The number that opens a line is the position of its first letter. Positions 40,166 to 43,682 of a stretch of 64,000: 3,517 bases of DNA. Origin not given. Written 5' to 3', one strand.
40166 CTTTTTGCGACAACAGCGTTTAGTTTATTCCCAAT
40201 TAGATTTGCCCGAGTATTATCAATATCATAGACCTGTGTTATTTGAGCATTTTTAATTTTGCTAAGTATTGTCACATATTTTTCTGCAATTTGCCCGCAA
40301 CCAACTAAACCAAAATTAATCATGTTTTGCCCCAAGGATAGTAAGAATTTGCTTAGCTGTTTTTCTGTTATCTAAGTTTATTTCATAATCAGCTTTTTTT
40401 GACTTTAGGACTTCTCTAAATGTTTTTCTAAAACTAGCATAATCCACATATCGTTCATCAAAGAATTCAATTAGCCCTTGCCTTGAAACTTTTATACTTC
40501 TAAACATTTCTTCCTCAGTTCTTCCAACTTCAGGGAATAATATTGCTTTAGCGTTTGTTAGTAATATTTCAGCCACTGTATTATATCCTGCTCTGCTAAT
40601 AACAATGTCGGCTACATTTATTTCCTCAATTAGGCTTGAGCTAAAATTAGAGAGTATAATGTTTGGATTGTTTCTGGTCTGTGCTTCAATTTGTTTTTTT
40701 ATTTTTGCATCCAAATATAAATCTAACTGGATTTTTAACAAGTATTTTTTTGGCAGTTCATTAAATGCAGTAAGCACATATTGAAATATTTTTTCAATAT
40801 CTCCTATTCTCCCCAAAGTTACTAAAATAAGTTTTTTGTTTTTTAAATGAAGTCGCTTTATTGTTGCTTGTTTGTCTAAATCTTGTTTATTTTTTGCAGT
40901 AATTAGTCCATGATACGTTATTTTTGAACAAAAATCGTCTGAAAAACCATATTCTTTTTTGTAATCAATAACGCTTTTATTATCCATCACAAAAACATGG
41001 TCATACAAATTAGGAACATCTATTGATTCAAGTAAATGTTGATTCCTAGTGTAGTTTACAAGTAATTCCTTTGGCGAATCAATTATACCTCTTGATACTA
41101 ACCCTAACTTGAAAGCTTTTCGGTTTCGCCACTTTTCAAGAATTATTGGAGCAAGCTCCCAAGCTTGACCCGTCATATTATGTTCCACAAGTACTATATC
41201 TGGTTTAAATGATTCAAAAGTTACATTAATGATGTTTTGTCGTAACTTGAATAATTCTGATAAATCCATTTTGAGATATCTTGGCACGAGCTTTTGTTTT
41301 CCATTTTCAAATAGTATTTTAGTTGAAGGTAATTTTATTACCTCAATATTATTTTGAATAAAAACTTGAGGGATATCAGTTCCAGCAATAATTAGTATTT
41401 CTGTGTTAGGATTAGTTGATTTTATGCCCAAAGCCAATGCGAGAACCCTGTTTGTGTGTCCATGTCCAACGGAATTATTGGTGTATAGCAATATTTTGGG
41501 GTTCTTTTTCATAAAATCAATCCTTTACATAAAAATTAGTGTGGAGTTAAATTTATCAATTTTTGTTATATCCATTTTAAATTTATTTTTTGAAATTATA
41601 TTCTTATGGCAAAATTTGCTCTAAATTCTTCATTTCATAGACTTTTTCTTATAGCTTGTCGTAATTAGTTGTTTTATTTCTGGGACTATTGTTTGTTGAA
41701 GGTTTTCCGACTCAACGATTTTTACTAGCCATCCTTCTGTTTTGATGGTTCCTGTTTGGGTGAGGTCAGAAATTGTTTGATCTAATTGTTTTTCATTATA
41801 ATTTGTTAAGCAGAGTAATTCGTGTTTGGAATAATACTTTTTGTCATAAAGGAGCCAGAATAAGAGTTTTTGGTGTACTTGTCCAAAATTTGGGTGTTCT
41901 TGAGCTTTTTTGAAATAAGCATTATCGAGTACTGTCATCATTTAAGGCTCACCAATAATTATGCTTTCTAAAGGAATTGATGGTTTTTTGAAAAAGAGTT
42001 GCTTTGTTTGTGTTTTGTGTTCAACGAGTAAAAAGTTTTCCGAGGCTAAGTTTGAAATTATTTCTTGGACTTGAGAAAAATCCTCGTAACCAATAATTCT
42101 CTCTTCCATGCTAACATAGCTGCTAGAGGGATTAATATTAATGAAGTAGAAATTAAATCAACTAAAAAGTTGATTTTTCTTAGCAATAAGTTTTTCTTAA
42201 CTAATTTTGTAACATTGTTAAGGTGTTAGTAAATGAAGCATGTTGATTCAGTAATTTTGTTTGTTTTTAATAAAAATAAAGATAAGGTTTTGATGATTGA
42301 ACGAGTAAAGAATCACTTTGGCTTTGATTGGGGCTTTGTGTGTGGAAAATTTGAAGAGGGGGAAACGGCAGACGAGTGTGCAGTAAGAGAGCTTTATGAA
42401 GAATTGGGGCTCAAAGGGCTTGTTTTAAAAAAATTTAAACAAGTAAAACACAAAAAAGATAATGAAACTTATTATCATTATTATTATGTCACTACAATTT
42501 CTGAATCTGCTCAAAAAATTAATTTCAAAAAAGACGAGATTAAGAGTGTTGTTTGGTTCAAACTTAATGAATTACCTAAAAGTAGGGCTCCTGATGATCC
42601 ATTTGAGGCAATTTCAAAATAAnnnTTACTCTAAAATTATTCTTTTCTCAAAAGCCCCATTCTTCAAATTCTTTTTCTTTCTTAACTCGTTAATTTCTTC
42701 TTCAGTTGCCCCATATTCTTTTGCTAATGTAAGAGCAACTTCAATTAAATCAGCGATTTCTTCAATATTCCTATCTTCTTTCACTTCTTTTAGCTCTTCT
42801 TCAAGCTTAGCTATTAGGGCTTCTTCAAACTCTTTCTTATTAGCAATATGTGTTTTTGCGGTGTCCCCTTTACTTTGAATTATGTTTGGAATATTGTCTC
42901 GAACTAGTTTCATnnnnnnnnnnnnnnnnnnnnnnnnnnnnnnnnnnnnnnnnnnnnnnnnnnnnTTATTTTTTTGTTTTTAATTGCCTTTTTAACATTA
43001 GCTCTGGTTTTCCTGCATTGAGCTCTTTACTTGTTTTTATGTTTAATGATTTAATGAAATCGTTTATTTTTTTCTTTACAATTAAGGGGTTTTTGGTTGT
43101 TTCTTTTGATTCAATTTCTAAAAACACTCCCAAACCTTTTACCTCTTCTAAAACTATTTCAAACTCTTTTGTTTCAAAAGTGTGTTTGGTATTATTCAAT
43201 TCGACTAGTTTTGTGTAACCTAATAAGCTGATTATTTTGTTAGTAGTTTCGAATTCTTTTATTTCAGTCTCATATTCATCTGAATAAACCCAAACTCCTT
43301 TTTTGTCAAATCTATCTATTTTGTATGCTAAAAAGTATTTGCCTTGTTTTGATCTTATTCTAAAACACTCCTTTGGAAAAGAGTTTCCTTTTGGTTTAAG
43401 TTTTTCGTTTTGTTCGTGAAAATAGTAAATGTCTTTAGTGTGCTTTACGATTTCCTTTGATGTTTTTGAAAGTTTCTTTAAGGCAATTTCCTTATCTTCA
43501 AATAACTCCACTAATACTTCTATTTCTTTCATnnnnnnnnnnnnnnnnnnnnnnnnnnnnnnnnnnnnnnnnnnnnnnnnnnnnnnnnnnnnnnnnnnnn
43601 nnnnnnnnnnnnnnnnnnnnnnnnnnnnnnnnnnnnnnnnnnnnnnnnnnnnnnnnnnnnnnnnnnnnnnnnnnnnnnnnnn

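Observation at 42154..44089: Identical 20-nt palindromic operator upstream of two nucleotide-hydrolase transcription units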

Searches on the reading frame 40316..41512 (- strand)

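Call 4: search_protein_families(library=pfam, proteins=[window:40316-41512:-], max_evalue=0.1)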
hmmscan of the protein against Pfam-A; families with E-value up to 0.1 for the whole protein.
window:40316-41512:- (398 aa): 1 family
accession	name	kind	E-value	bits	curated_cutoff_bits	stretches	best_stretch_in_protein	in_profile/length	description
PF04101.22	Glyco_tran_28_C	-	2.3e-11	44.5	22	1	240-378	12-150/166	Glycosyltransferase family 28 C-terminal domain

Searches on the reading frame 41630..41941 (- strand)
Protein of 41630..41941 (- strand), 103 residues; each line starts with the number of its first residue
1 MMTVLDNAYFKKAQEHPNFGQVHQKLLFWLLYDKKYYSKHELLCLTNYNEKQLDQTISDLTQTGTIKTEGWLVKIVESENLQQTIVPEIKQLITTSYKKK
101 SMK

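Call 4: search_protein_families(library=pfam, proteins=[window:41630-41941:-], max_evalue=0.1)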
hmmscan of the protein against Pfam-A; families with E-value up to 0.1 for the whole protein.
window:41630-41941:- (103 aa): 0 families

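Call 19: find_homologous_proteins(query=window:41630-41941:-)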
Query window:41630-41941:- (103 aa): 7 proteins with E <= 0.001 among 8 candidates.
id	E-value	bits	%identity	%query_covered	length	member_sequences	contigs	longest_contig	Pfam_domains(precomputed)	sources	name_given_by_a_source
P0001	9.1e-60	217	97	100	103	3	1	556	-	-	-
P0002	1.9e-39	151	69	100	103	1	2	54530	-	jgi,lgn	jgi:hypothetical protein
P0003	1.3e-36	142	70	86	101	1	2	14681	-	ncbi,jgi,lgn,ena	ncbi:MAG: hypothetical protein WCW13_06895 [archaeon]|jgi:hypothetical protein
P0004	1.0e-32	130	67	86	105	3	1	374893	-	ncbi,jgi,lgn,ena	ncbi:MAG: hypothetical protein WC462_00300 [archaeon]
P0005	3.9e-29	118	58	86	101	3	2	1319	-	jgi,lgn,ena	-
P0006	9.4e-29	117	53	100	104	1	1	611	-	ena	-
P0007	9.1e-26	108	56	97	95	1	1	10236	-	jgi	jgi:hypothetical protein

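Call 20: search_solved_structures(query=window:41630-41941:-, max_evalue=10)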
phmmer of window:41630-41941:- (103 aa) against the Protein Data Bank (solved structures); distinct sequences matched with E-value up to 10: 4.
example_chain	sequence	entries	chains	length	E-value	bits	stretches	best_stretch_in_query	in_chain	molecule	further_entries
3mxu_A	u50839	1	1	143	0.56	13.6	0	43-82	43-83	Glycine cleavage system H protein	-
9myj_A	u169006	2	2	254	1.1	12.8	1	17-82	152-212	Gliding motility protein GldN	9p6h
7pvh_A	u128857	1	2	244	1.3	12.5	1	17-80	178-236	Por secretion system protein porN/gldN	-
2av5_A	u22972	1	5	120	1.4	12.4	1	29-78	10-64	Ribonuclease P protein component 2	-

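Call 27: predict_structure(alignment_id=A1)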
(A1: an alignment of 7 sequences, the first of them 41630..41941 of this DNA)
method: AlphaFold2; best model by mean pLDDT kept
length: 103 residues; sequences in the alignment: 7
mean_pLDDT: 76.8   pTM: 0.65
mean pLDDT of the five models: 76.8, 74.7, 72.6, 68.3, 60.0
residues with pLDDT >= 90: 7; 70-90: 68; 50-70: 21; < 50: 7
segments of 3 or more residues with pLDDT < 50: 88-91, 101-103
pLDDT, mean of each block of 10 residues (from residue 1): 74 87 87 85 84 89 87 79 54 51 44
secondary structure, 60 per line:
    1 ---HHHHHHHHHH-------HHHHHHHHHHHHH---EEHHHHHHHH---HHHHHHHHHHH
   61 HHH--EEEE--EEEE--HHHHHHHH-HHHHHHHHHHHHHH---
elements in order: H4-13 H21-33 H39-46 H50-63 E66-69 E72-75 H78-85 H87-100

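Call 28: search_protein_representatives(alignment_id=A1)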
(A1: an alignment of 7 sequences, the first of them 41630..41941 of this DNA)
Query: 7 sequences, 103 profile positions. Proteins with E-value up to 0.001 (for the whole library): 22; up to 1e-10: 13; up to 1e-30: 2. The best 22 are listed.
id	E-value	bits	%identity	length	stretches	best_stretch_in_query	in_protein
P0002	1.0e-52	192.6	-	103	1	1-103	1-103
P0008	1.2e-31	124.9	-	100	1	2-94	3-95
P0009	1.6e-26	108.4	-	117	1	1-87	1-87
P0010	4.0e-25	104.0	-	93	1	1-91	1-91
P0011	7.0e-25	103.2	-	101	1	1-78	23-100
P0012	3.9e-24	100.8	-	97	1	6-98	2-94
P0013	2.4e-20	88.6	-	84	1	2-80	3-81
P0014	7.8e-19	83.7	-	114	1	23-90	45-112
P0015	1.1e-18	83.2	-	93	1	1-87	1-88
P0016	1.7e-18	82.7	-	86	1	1-86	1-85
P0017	5.2e-18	81.1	-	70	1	31-98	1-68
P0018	3.0e-17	78.7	-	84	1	5-83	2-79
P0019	7.4e-14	67.8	-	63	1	31-86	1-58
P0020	9.9e-09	51.3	-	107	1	3-90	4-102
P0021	1.4e-08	50.8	-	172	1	36-78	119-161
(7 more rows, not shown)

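Call 31: fold_search(model_id=the predicted structure, library=pdb)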
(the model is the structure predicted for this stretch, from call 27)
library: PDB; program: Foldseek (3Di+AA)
matches with E <= 10: 1493; with E <= 0.001: 0
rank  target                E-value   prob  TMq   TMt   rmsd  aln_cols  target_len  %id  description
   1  5bpd_D                3.3e-03  1.00  0.56  0.26   7.3       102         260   13  Structure of TrmBL2, an archaeal chromatin protein, shows a novel mode of DNA binding. (released 2015-09-02)
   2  5aiq_B                3.6e-03  1.00  0.54  0.43   9.0        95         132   14  Crystal structure of ligand-free NadR (released 2016-03-02)
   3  6pco_B                4.6e-03  1.00  0.53  0.41  10.1       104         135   16  Mechanism for regulation of DNA binding of Bordetella bronchiseptica BpsR by 6-hydroxynicotinic acid (released 2019-11-06)
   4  6pco_C                6.4e-03  0.99  0.48  0.38  10.4       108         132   16  Mechanism for regulation of DNA binding of Bordetella bronchiseptica BpsR by 6-hydroxynicotinic acid (released 2019-11-06)
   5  5bpd_C                6.8e-03  1.00  0.55  0.25   7.2        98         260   12  Structure of TrmBL2, an archaeal chromatin protein, shows a novel mode of DNA binding. (released 2015-09-02)
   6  7kym_B                6.8e-03  1.00  0.53  0.39   9.6        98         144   13  Crystal structure of the MarR family transcriptional regulator from Bradyrhizobium japonicum (released 2021-12-15)
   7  2fa5_A                6.8e-03  1.00  0.51  0.39  11.2       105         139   11  The crystal structure of an unliganded multiple antibiotic-resistance repressor (MarR) from Xanthomonas campestris (released 2006-11-14)
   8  3r0a_A                7.2e-03  1.00  0.54  0.47   7.3       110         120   11  Possible transcriptional regulator from Methanosarcina mazei Go1 (gi 21227196) (released 2011-03-23)
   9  3pqj_A                7.7e-03  1.00  0.53  0.56   4.6        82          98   21  Crystal Structure of the transcriptional repressor BigR from Xylella fastidiosa (released 2011-06-01)
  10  7nvr_W                7.7e-03  1.00  0.52  0.29   8.0       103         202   16  Human Mediator with RNA Polymerase II Pre-initiation complex (released 2021-05-05)
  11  6pcp_B                7.7e-03  1.00  0.49  0.39  10.4       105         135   15  Mechanism for regulation of DNA binding of Bordetella bronchiseptica BpsR by 6-hydroxynicotinic acid (released 2019-11-06)
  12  9j8g_A                8.8e-03  1.00  0.54  0.93   0.8        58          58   21  mouse zbp1 hybrid complex (released 2025-06-25)
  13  6pcp_C                8.8e-03  1.00  0.49  0.38   9.0        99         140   12  Mechanism for regulation of DNA binding of Bordetella bronchiseptica BpsR by 6-hydroxynicotinic acid (released 2019-11-06)
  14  4b8x_B                8.8e-03  0.99  0.50  0.39  11.4       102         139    8  Near atomic resolution crystal structure of Sco5413, a MarR family transcriptional regulator from Streptomyces coelico (released 2012-10-17)
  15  4fx0_B                8.8e-03  0.99  0.47  0.38  10.1        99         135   15  Crystal structure of M. tuberculosis transcriptional regulator MosR (released 2012-09-26)
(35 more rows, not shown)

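Call 74: search_protein_families(library=ncbifam, proteins=[window:41630-41941:-], max_evalue=0.01)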
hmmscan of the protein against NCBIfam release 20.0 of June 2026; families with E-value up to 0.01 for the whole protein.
window:41630-41941:- (103 aa): 0 families

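Call 75: search_protein_families(library=padloc, proteins=[window:41630-41941:-], max_evalue=0.01)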
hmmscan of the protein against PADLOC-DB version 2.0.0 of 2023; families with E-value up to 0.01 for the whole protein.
window:41630-41941:- (103 aa): 1 family
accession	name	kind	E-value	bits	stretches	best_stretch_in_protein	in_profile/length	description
PDLC02976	WH_III-A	-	0.00032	19.4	1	27-77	9-58/104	-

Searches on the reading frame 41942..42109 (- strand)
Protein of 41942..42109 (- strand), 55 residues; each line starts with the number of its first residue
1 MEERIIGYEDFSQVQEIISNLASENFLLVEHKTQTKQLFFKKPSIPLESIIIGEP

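Call 4: search_protein_families(library=pfam, proteins=[window:41942-42109:-], max_evalue=0.1)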
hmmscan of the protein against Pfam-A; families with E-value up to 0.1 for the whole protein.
window:41942-42109:- (55 aa): 0 families

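Call 34: find_homologous_proteins(query=window:41942-42109:-)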
Query window:41942-42109:- (55 aa): 5 proteins with E <= 0.001 among 5 candidates.
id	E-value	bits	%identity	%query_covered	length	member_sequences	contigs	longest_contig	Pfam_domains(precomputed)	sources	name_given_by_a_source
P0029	4.1e-27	109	100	100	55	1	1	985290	-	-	-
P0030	2.4e-19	85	85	100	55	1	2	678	-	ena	-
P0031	5.6e-13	65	69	98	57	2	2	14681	-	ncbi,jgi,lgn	ncbi:MAG: hypothetical protein WCW13_06900 [archaeon]|jgi:hypothetical protein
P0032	1.3e-11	61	64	100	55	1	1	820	-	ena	-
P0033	1.8e-11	61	66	100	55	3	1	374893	-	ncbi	ncbi:MAG: hypothetical protein WC462_00295 [archaeon]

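Call 51: predict_structure(alignment_id=A2)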
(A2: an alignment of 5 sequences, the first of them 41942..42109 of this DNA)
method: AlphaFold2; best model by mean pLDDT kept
length: 55 residues; sequences in the alignment: 5
mean_pLDDT: 84.4   pTM: 0.61
mean pLDDT of the five models: 84.4, 83.0, 82.0, 80.8, 79.9
residues with pLDDT >= 90: 41; 70-90: 3; 50-70: 4; < 50: 7
segments of 3 or more residues with pLDDT < 50: 48-51, 53-55
pLDDT, mean of each block of 10 residues (from residue 1): 92 94 93 96 67 46
secondary structure, 60 per line:
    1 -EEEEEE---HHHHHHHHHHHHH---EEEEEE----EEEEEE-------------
elements in order: E2-7 H11-23 E27-32 E37-42

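Call 56: fold_search(model_id=the predicted structure, library=pdb)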
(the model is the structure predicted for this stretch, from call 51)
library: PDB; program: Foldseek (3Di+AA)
matches with E <= 10: 500; with E <= 0.001: 0
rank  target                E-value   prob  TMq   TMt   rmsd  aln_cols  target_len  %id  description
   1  7zs9_2                2.3e-01  0.82  0.42  0.08   3.9        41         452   22  Yeast RNA polymerase II transcription pre-initiation complex with the +1 nucleosome (complex A) (released 2022-11-16)
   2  6ve4_A                2.6e-01  0.82  0.50  0.12   3.3        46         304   11  Pentadecameric PilQ from Pseudomonas aeruginosa (released 2020-12-23)
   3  3dgp_A                3.9e-01  0.69  0.43  0.39   3.9        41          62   22  Crystal Structure of the complex between Tfb5 and the C-terminal domain of Tfb2 (released 2008-08-19)
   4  6ve2_A                4.8e-01  0.63  0.49  0.11   3.2        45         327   11  Tetradecameric PilQ bound by TsaP heptamer from Pseudomonas aeruginosa (released 2020-12-23)
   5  3pie_D                4.8e-01  0.23  0.36  0.04   6.4        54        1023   17  Crystal structure of the 5'->3' exoribonuclease Xrn1, E178Q mutant (released 2011-02-09)
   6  2qif_A                7.2e-01  0.63  0.52  0.44   3.0        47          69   11  Crystal structure of a metallochaperone with a tetranuclear Cu(I) cluster (released 2008-07-08)
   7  3dom_A                7.8e-01  0.54  0.43  0.35   3.9        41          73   22  Crystal Structure of the complex between Tfb5 and the C-terminal domain of Tfb2 (released 2008-08-19)
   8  3dom_C                7.8e-01  0.54  0.43  0.34   3.9        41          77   22  Crystal Structure of the complex between Tfb5 and the C-terminal domain of Tfb2 (released 2008-08-19)
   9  4qmf_B                8.3e-01  0.60  0.51  0.20   3.1        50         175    8  Structure of the Krr1 and Faf1 complex from Saccharomyces cerevisiae (released 2014-07-09)
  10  7ofh_A                8.3e-01  0.30  0.40  0.13   4.0        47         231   15  CryoEM structure of the outer membrane secretin pore pIV from the f1 filamentous bacteriophage. (released 2021-11-03)
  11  1r6v                  8.9e-01  0.84  0.54  0.05   1.7        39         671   28  Crystal structure of fervidolysin from Fervidobacterium pennivorans, a keratinolytic enzyme related to subtilisin (released 2004-10-19)
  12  2qif_B                8.9e-01  0.57  0.51  0.44   3.0        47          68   11  Crystal structure of a metallochaperone with a tetranuclear Cu(I) cluster (released 2008-07-08)
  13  3jb9_Y                8.9e-01  0.47  0.49  0.14   2.7        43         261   14  Cryo-EM structure of the yeast spliceosome at 3.6 angstrom resolution (released 2015-09-23)
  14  3grz_B                9.5e-01  0.87  0.62  0.19   2.0        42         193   19  CRYSTAL STRUCTURE OF ribosomal protein L11 methylase FROM Lactobacillus delbrueckii subsp. bulgaricus (released 2009-04-07)
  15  4qmf_D                9.5e-01  0.54  0.50  0.20   3.2        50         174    8  Structure of the Krr1 and Faf1 complex from Saccharomyces cerevisiae (released 2014-07-09)
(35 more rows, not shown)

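Call 74: search_protein_families(library=ncbifam, proteins=[window:41942-42109:-], max_evalue=0.01)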
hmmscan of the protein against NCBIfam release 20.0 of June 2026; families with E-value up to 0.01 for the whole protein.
window:41942-42109:- (55 aa): 0 families

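Call 75: search_protein_families(library=padloc, proteins=[window:41942-42109:-], max_evalue=0.01)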
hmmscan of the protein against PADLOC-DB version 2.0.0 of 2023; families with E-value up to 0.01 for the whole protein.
window:41942-42109:- (55 aa): 0 families

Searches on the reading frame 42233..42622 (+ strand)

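Call 4: search_protein_families(library=pfam, proteins=[window:42233-42622:+], max_evalue=0.1)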
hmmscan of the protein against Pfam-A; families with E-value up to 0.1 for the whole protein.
window:42233-42622:+ (129 aa): 3 families
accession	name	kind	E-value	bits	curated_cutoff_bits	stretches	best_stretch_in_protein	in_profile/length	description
PF00293.34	NUDIX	-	6.4e-23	81.7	21.1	1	3-120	2-125/134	NUDIX domain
PF14815.12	NUDIX_4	-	1.1e-06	28.9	35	1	10-119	3-103/113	NUDIX domain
PF22327.2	Nudt16-like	-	2.4e-05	24.8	27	1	8-92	14-98/161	U8 snoRNA-decapping enzyme-like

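Call 74: search_protein_families(library=ncbifam, proteins=[window:42233-42622:+], max_evalue=0.01)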
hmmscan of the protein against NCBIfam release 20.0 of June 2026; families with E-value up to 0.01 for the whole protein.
window:42233-42622:+ (129 aa): 21 families
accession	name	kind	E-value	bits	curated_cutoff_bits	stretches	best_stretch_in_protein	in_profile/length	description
TIGR00586.1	mutt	equivalog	4.3e-12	46.2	97.9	1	10-124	11-121/129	8-oxo-dGTP diphosphatase MutT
NF006961.0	PRK09438.1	equivalog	1.9e-10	40.4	103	1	2-84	6-86/151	dihydroneopterin triphosphate diphosphatase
NF006530.0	PRK08999.1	equivalog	1.9e-10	40.3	245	1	6-118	7-116/315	Nudix family hydrolase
NF008044.0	PRK10776.1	equivalog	7.1e-10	38.9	148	1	8-120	8-116/130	8-oxo-dGTP diphosphatase MutT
TIGR02705.1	nudix_YtkD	equivalog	1.2e-07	31.4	154.4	1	14-99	32-113/156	RNA deprotection pyrophosphohydrolase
NF041653.1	Nud_hyd_Meth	equivalog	2.9e-07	30.4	300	1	3-117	25-141/170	Nudix hydrolase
NF007834.0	PRK10546.1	equivalog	1.3e-06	28.3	156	1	14-95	12-95/135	pyrimidine (deoxy)nucleoside triphosphate diphosphatase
NF041652.1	Nud_hyd_Dein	equivalog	1.4e-06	28.6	200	1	11-113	20-126/152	Nudix hydrolase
NF001299.0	PRK00241.1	equivalog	2e-06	27.5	158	1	7-61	138-189/263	NAD(+) diphosphatase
NF052459.1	OxoGTPPhMutT1Mycb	equivalog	2.1e-06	27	475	1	17-112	18-107/292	8-oxo-(d)GTP phosphatase MutT1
NF001934.0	PRK00714.1-1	equivalog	5.6e-06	25.9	241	1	11-63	14-63/176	RNA pyrophosphohydrolase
NF008736.0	PRK11762.1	equivalog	1.6e-05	24.5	169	1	6-73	49-116/186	ADP compounds hydrolase NudE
NF002995.0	PRK03759.1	equivalog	3.8e-05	23.4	127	1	10-117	41-153/185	isopentenyl-diphosphate Delta-isomerase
NF001937.0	PRK00714.1-4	equivalog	4.8e-05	23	139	1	10-63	13-63/161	RNA pyrophosphohydrolase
NF001935.0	PRK00714.1-2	equivalog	4.9e-05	22.9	259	1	12-65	15-65/183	RNA pyrophosphohydrolase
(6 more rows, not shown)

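Call 75: search_protein_families(library=padloc, proteins=[window:42233-42622:+], max_evalue=0.01)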
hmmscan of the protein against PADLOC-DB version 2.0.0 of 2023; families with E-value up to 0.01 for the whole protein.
window:42233-42622:+ (129 aa): 1 family
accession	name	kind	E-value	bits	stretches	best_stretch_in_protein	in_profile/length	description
PDLC04899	PDC-S07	-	3.3e-16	57.2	1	6-118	8-116/135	-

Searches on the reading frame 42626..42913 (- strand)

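Call 4: search_protein_families(library=pfam, proteins=[window:42626-42913:-], max_evalue=0.1)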
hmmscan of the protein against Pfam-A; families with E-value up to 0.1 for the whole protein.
window:42626-42913:- (95 aa): 6 families
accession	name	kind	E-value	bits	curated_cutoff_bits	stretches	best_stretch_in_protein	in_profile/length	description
PF12643.12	MazG-like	-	0.001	19.7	27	1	32-85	14-70/85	MazG-like family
PF08761.16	dUTPase_2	-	0.002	18.9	22.9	1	22-86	92-155/162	dUTPase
PF15619.11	Lebercilin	-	0.0032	17.5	34.3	1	30-93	93-159/193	Ciliary protein causing Leber congenital amaurosis disease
PF20162.4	Etd1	-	0.011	16.7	27.5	1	7-55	39-82/98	Septation protein etd1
PF01616.22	Orbi_NS3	-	0.044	13.8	27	1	26-80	57-111/179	Orbivirus NS3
PF22025.1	ThiI_fer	-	0.048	14.5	25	1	24-63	14-52/72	ThiI ferredoxin-like domain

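Call 74: search_protein_families(library=ncbifam, proteins=[window:42626-42913:-], max_evalue=0.01)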
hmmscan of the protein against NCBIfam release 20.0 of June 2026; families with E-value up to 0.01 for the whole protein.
window:42626-42913:- (95 aa): 0 families

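Call 75: search_protein_families(library=padloc, proteins=[window:42626-42913:-], max_evalue=0.01)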
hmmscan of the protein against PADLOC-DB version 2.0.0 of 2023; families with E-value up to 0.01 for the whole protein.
window:42626-42913:- (95 aa): 1 family
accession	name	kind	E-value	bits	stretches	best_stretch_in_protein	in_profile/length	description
PDLC04793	PDC-S02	-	0.0082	14.4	1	41-85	58-103/117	-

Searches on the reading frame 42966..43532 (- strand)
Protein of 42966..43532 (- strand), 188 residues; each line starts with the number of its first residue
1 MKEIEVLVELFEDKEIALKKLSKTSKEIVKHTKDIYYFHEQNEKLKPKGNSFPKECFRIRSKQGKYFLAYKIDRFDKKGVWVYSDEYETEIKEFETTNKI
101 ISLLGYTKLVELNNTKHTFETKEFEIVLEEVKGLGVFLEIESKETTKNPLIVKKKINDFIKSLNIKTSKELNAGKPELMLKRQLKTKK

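Call 4: search_protein_families(library=pfam, proteins=[window:42966-43532:-], max_evalue=0.1)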
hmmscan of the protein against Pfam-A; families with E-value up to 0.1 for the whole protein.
window:42966-43532:- (188 aa): 3 families
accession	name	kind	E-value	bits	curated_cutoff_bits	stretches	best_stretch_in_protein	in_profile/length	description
PF01928.26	CYTH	-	1.4e-12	48.2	23.2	1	1-167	1-171/179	CYTH domain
PF25138.1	Phage_H_T_join_3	-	0.01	16.3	27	1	48-91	71-114/125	Phage head-tail joining protein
PF10827.13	DUF2552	-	0.012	16.3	27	0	76-104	40-68/79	Protein of unknown function (DUF2552)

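Call 74: search_protein_families(library=ncbifam, proteins=[window:42966-43532:-], max_evalue=0.01)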
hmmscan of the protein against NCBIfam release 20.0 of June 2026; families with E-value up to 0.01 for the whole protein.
window:42966-43532:- (188 aa): 1 family
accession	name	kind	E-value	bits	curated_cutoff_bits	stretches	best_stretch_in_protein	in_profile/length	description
TIGR00318.1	cyaB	equivalog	9.6e-21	74.4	57.95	1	2-169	2-163/174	class IV adenylate cyclase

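Call 75: search_protein_families(library=padloc, proteins=[window:42966-43532:-], max_evalue=0.01)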
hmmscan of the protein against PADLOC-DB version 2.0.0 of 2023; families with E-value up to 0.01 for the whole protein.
window:42966-43532:- (188 aa): 0 families
